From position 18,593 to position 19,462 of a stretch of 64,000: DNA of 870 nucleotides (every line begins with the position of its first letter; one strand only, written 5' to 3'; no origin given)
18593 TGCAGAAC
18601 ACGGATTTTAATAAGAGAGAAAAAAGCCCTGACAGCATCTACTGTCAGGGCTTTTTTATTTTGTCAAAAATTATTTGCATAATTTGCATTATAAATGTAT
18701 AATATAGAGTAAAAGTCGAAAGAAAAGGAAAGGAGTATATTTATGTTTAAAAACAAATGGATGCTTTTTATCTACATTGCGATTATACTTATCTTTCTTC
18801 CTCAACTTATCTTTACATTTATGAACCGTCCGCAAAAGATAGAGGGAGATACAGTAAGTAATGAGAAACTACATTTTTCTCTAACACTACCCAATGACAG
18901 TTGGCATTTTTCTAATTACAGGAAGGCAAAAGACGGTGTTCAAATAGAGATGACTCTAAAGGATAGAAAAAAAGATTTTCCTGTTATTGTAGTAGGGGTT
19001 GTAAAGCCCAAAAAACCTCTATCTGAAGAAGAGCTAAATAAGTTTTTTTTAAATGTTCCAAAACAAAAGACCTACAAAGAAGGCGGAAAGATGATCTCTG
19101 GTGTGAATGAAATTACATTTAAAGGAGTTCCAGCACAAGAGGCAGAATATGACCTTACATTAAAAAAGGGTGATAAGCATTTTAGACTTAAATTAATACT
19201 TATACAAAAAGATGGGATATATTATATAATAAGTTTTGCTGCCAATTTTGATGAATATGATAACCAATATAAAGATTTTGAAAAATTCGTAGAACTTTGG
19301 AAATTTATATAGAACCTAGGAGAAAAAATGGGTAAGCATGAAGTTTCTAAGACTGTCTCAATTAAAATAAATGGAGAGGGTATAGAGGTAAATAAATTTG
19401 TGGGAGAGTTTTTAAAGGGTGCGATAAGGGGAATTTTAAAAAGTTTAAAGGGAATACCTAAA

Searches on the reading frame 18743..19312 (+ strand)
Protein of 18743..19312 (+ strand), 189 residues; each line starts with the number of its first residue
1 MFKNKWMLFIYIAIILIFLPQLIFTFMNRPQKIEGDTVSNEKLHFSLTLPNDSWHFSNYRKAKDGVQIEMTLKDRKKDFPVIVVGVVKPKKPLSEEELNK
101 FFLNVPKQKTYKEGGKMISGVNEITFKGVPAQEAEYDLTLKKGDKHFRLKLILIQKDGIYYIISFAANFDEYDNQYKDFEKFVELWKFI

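Call 3: search_protein_families(library=pfam, proteins=[window:18743-19312:+], max_evalue=0.1)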
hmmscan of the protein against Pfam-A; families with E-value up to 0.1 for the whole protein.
window:18743-19312:+ (189 aa): 2 families
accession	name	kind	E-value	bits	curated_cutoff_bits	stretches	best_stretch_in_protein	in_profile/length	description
PF18933.6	PsbP_2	-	1.6e-06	28.7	27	1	32-188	41-184/184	PsbP-like protein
PF18665.6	TetR_C_37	-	0.048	14.7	27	1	140-182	68-110/117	Tetracyclin repressor-like, C-terminal domain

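Call 4: search_protein_families(library=ncbifam, proteins=[window:18743-19312:+], max_evalue=0.1)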
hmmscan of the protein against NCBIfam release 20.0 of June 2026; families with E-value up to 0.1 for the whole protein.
window:18743-19312:+ (189 aa): 0 families
